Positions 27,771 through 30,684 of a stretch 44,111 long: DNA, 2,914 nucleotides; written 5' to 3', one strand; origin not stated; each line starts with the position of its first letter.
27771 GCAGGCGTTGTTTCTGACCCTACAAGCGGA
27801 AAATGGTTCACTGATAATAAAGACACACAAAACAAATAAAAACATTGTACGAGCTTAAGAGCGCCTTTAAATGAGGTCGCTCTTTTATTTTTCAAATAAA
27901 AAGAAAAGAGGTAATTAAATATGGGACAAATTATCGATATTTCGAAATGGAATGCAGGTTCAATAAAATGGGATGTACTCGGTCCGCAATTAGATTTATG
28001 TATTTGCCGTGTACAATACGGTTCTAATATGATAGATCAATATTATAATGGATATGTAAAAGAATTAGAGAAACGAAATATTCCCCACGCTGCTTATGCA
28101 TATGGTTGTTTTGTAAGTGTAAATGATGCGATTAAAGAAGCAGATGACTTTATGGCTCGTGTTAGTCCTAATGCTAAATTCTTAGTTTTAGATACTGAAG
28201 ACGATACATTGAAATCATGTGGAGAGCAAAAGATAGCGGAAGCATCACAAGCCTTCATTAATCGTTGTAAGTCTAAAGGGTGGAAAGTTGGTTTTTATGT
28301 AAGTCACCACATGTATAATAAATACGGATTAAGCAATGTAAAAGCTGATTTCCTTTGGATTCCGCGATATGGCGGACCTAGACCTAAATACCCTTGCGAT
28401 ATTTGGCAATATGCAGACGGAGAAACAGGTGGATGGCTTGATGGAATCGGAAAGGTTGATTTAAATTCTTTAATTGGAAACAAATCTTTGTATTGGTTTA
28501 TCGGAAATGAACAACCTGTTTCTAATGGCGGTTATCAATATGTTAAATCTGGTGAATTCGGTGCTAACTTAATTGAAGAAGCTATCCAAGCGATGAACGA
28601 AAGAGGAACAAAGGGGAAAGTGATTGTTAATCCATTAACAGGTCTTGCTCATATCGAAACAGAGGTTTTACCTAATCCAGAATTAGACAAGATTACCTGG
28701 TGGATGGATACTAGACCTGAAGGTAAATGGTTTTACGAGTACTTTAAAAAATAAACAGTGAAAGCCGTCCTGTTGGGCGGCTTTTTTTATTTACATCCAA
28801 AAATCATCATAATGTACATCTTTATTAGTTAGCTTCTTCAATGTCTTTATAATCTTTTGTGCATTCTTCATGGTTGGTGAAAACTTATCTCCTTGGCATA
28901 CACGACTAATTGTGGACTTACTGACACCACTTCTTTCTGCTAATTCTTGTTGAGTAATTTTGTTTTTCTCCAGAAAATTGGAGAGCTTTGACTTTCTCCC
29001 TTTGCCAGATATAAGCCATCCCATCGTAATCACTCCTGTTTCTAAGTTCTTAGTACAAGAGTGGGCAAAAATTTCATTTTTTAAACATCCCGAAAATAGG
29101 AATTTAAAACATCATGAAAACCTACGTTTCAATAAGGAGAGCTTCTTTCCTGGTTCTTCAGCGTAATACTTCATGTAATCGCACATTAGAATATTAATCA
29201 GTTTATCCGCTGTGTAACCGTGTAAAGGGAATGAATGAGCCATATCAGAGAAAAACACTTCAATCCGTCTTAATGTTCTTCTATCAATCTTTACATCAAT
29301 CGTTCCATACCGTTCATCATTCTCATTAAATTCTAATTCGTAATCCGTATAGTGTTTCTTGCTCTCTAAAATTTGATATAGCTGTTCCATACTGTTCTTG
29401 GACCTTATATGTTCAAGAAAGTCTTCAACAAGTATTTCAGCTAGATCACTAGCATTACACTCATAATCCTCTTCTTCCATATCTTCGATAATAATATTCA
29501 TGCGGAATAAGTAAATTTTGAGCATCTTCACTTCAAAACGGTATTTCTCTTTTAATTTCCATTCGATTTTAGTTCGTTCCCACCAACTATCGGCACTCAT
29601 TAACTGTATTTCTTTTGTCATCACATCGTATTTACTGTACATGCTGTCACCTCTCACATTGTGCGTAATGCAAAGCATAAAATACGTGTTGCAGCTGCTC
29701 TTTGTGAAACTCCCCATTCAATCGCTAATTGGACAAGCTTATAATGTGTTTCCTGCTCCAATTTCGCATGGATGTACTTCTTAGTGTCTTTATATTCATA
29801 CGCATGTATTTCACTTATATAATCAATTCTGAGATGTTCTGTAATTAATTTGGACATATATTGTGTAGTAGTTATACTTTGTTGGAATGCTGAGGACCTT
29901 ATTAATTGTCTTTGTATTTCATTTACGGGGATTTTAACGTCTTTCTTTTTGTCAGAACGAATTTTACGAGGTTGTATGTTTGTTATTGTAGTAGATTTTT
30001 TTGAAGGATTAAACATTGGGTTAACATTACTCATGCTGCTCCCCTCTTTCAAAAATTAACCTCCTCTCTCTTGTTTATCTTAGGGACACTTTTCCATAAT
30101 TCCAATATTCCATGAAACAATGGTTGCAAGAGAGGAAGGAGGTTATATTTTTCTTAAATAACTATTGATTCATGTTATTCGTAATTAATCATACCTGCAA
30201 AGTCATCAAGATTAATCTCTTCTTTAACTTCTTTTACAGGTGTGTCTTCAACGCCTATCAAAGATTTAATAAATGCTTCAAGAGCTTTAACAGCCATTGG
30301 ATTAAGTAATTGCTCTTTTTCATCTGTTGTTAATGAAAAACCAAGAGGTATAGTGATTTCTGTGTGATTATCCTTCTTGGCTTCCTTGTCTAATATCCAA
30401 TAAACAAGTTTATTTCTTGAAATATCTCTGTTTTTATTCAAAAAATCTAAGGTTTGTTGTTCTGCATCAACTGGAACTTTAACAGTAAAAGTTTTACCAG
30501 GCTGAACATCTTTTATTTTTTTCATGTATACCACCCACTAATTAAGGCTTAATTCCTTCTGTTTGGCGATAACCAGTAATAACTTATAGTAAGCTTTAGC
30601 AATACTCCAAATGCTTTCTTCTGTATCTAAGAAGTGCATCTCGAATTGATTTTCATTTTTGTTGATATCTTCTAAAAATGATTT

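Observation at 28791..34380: Phage-plasmid lifestyle: full plasmid maintenance module and no integrase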

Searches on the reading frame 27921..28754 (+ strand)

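Call 16: search_protein_families(library=pfam, proteins=[window:27921-28754:+], max_evalue=0.001)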
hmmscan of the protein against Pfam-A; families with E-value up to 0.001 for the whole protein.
window:27921-28754:+ (277 aa): 2 families
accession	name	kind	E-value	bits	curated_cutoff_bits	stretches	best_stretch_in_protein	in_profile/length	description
PF01183.26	Glyco_hydro_25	-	1.7e-17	64.7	27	1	5-166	1-173/180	Glycosyl hydrolases family 25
PF12123.13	CBD_PlyG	-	2.6e-17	62.7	28.2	1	227-274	1-44/44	PlyG Cell wall binding domain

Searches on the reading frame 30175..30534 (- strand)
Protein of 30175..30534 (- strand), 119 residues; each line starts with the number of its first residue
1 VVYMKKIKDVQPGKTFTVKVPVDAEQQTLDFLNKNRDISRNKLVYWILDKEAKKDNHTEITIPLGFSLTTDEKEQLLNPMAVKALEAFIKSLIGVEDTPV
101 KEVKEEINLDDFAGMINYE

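Call 5: search_protein_families(library=pfam, proteins=[window:30175-30534:-], max_evalue=0.01)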
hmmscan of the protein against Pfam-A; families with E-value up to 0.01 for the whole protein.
window:30175-30534:- (119 aa): 1 family
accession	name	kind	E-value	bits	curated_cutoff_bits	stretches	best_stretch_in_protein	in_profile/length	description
PF23189.1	UPF0261_C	-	0.00046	20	27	1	41-116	134-210/218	Uncharacterised protein family (UPF0261) C-terminal domain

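Call 6: search_protein_families(library=phrogs, proteins=[window:30175-30534:-], max_evalue=0.001)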
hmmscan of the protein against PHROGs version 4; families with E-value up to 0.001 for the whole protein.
window:30175-30534:- (119 aa): 1 family
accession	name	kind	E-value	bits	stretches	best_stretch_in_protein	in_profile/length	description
phrog_24940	-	unknown function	1.7e-36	126.1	1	4-118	1-119/120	-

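Call 22: search_protein_families(library=ncbifam, proteins=[window:30175-30534:-], max_evalue=0.01)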
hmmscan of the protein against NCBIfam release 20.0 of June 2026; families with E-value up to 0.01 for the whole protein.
window:30175-30534:- (119 aa): 0 families

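Call 55: find_homologous_proteins(query=window:30175-30525:-, max_evalue=0.001)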
Query window:30175-30525:- (116 aa): 6 proteins with E <= 0.001 among 12 candidates.
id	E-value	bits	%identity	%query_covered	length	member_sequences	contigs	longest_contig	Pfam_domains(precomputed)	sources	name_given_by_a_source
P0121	1.7e-68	246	100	100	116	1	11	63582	-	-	-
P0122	3.4e-61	222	90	100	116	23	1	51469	-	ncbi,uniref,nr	ncbi:hypothetical protein OCD90_25890 [Bacillus pacificus]|uniref:hypothetical protein n=1 Tax=Bacil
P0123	1.4e-47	178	72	100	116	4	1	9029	-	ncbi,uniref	ncbi:hypothetical protein [Bacillus mycoides]|uniref:hypothetical protein n=1 Tax=Bacillus mycoides 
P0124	4.6e-43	164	71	100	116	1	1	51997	-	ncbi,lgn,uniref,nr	ncbi:hypothetical protein [Bacillus cereus]|uniref:Uncharacterized protein n=1 Tax=Bacillus cereus V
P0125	6.6e-36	141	57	100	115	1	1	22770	-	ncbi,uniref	ncbi:hypothetical protein [Bacillus sp. C30]|uniref:hypothetical protein n=1 Tax=Bacillus sp. C30 Ta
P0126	1.3e-34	137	56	100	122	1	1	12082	-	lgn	-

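Call 57: find_encoding_contigs(protein=P0121, flank=10000, max_places=10)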
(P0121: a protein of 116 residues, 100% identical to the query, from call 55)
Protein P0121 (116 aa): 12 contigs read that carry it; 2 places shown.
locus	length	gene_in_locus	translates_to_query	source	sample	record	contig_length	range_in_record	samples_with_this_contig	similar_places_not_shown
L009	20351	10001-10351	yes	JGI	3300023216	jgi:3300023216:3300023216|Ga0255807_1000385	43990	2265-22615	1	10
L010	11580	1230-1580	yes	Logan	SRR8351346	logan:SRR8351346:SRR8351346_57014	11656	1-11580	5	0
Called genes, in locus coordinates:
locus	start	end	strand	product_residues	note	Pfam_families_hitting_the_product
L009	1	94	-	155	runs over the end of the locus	-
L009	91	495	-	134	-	-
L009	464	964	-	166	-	-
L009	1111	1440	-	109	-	-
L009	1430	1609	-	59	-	-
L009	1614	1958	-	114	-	-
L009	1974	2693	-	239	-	PF09669:Phage_pRha, PF10552:ORF6C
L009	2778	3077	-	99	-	PF01381:HTH_3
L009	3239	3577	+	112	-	PF12844:HTH_19 (weak), PF13560:HTH_31 (weak), PF01381:HTH_3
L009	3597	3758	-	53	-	-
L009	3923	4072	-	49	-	-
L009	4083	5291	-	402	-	PF22871:AimR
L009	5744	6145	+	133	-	PF12844:HTH_19, PF13560:HTH_31, PF01381:HTH_3, PF13443:HTH_26 (weak)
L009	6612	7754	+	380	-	-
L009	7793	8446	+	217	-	-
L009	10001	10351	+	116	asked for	-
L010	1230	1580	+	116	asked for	-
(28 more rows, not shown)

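Call 73: predict_structure(alignment_id=A5)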
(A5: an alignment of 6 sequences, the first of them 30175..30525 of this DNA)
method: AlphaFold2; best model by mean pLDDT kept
length: 116 residues; sequences in the alignment: 6
mean_pLDDT: 41.9   pTM: 0.27
mean pLDDT of the five models: 41.9, 40.2, 40.0, 39.9, 39.3
residues with pLDDT >= 90: 0; 70-90: 0; 50-70: 11; < 50: 105
segments of 3 or more residues with pLDDT < 50: 1-49, 52-66, 69-75, 87-116
pLDDT, mean of each block of 10 residues (from residue 1): 32 39 45 39 46 44 43 49 49 41 40 31
secondary structure, 60 per line:
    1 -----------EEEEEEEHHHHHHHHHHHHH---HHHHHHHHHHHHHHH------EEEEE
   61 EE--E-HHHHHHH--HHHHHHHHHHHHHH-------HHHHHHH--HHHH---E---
elements in order: E12-18 H19-31 H35-49 E56-62 H67-73 H76-89 H97-103 H106-109
